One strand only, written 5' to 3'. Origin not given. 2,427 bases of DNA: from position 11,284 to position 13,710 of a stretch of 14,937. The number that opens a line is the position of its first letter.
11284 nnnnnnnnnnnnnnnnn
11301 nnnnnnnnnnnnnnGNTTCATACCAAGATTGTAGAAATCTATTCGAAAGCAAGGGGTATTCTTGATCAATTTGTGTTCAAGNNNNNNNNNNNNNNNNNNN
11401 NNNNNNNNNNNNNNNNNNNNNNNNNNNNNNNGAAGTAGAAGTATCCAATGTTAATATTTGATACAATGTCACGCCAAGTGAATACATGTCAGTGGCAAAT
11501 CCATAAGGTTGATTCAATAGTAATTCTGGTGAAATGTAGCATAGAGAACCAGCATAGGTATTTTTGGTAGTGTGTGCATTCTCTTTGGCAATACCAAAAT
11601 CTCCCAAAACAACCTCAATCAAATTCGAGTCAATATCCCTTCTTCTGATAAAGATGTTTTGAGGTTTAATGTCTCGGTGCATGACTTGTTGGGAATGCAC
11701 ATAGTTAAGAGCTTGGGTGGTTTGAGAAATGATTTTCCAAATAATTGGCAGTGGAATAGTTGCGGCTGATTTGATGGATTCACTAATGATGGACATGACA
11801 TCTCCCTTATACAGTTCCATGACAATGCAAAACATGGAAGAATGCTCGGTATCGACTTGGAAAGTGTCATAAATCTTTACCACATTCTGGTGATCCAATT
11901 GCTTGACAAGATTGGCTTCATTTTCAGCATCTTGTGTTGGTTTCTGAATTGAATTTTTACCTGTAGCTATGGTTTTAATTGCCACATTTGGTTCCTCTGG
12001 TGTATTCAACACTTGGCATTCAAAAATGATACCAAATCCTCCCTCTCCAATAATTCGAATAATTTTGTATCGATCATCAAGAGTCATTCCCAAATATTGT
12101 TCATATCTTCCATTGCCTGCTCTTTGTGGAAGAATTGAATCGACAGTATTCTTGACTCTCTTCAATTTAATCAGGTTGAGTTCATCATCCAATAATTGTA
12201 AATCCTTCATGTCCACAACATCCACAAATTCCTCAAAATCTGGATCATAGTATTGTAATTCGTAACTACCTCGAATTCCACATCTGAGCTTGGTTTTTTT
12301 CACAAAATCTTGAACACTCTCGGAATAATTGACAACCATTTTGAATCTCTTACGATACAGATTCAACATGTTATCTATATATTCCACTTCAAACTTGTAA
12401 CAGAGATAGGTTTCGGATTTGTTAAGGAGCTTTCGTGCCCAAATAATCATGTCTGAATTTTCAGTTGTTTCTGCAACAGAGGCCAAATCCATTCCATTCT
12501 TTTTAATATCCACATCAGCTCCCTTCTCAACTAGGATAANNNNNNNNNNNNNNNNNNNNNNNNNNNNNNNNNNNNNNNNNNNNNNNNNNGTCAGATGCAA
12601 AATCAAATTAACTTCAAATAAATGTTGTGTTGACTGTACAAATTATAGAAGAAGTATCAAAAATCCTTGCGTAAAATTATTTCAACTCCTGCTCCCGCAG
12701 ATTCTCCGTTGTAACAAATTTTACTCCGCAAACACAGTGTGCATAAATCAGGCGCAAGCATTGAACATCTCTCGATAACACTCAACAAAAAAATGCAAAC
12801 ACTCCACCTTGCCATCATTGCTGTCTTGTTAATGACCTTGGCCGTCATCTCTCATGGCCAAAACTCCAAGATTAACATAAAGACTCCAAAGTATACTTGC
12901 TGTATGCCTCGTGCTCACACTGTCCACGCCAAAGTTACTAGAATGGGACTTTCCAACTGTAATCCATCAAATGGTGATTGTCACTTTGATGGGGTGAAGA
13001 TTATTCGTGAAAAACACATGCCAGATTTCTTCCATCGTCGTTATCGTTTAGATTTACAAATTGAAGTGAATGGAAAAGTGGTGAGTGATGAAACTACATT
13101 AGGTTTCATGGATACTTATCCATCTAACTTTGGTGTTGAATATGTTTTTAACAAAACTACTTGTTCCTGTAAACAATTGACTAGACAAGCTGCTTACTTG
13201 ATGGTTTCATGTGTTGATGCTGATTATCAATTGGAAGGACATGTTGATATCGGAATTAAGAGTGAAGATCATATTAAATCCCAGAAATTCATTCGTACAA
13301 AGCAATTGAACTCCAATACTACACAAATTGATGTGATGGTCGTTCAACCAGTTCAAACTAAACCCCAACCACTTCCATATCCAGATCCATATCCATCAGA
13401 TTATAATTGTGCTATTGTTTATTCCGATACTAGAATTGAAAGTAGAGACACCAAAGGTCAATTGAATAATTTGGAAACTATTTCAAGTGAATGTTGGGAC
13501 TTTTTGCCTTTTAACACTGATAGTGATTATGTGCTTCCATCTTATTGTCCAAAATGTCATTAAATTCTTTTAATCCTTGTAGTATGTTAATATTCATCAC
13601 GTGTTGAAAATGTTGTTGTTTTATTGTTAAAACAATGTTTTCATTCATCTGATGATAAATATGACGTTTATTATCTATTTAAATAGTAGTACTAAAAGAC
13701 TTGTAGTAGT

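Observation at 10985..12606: RGS-domain gene and NEK-like kinase gene converge on an assembly gap; the domains of RCK-type RGS-kinases are split across opposite strands here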

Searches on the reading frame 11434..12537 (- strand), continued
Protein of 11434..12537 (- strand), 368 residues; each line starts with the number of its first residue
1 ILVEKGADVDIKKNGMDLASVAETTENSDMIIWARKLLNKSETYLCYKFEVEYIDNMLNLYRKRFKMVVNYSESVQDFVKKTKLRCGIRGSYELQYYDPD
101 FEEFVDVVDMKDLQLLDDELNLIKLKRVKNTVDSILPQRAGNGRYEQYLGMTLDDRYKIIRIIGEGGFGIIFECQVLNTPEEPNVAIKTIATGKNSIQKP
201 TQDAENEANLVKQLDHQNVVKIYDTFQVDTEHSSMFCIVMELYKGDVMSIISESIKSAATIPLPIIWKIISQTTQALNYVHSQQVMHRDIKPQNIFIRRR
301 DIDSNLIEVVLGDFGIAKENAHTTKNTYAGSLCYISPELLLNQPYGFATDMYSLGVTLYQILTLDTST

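Call 41: search_solved_structures(query=window:11434-12537:-, max_evalue=1e-20)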
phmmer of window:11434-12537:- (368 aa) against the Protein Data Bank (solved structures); distinct sequences matched with E-value up to 1e-20: 95 (the best 60 are shown).
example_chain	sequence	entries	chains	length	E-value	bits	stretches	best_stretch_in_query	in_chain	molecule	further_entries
3dfa_A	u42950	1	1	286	3.2e-26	96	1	141-363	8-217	Calcium-dependent protein kinase cgd3_920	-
6s73_A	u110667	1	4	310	3.2e-26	96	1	153-365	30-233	Serine/threonine-protein kinase Nek7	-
2wei_A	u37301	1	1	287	3.3e-26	96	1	141-363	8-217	CALMODULIN-DOMAIN PROTEIN KINASE 1, PUTATIVE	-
5de2_A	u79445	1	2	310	4.4e-26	95.6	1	153-365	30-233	Serine/threonine-protein kinase Nek7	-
9h59_C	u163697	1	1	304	5.7e-26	95.2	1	153-365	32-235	Serine/threonine-protein kinase Nek7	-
9nfq_C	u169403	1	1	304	5.7e-26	95.2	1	153-365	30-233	Serine/threonine-protein kinase Nek7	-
2wqm_A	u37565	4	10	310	6e-26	95.1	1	153-365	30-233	SERINE/THREONINE-PROTEIN KINASE NEK7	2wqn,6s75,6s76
8ej4_K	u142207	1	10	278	6.1e-26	95.1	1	156-365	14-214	Serine/threonine-protein kinase Nek7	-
8ws0_A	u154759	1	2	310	1.1e-25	94.3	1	153-365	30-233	Serine/threonine-protein kinase Nek7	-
3igo_A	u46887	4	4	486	1.2e-25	94.2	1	141-363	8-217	Calmodulin-domain protein kinase 1 | Calmodulin-domain protein kinase 1, putative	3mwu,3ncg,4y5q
4ieb_A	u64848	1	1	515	2.2e-25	93.3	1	142-362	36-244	Calmodulin-domain protein kinase 1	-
8ws1_A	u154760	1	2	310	3e-25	92.8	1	153-365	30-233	Serine/threonine-protein kinase Nek7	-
8sxn_A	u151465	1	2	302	3.2e-25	92.7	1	155-365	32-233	Serine/threonine-protein kinase Nek7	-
3ma6_A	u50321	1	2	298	3.8e-25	92.5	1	141-362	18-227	Calmodulin-domain protein kinase 1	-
9d8s_A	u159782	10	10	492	8.3e-25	91.4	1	145-363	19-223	Calmodulin-domain protein kinase 1 | Non-specific serine/threonine protein kinase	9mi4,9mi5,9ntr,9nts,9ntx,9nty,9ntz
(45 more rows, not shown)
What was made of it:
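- On RCK1-type RGS-kinase: The best solved-structure matches are NEK7 and CDPK1 at 96 bits each, then DCLK1, CaMKII and ULK1 (call 41).
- On NEK kinases: NEK7 and Cryptosporidium/Toxoplasma CDPK1 tie at 96 bits (call 41).
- Closest known: Dictyostelium Rck1 / ARCK-1. Different: The kinase resembles NEK7 and CDPK-type kinases rather than TKL (call 41).
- Checked: NEK7 and apicomplexan CDPK1 tie at 96 bits as best PDB matches (call 41).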

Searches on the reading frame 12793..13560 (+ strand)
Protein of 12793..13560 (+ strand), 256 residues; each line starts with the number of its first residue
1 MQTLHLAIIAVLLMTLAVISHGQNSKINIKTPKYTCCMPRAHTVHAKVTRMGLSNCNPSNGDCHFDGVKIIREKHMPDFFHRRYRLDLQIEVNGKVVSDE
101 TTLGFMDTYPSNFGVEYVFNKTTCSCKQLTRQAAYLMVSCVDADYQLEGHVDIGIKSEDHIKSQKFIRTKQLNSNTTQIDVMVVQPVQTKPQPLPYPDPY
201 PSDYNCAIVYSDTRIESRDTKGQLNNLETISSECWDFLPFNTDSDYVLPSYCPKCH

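Call 10: search_protein_families(library=pfam, max_evalue=1, proteins=[window:12793-13560:+])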
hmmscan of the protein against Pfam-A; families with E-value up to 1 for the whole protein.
window:12793-13560:+ (256 aa): 0 families

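Call 13: find_encoding_contigs(protein=window:12793-13560:+, flank=10000, max_places=4)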
Protein window:12793-13560:+ (256 aa): no gene with exactly this product is on record in the collection.

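Call 25: search_protein_families(library=pfam, max_evalue=1, proteins=[L001:656-2230:+])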
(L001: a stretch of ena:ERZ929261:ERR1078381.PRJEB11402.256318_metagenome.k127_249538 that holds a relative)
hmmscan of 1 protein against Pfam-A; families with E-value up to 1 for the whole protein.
L001:656-2230:+ (525 aa): 1 family
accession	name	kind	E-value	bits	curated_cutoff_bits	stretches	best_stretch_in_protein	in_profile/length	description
PF00615.24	RGS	-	7.2e-07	30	23.9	1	52-209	2-114/117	Regulator of G protein signaling domain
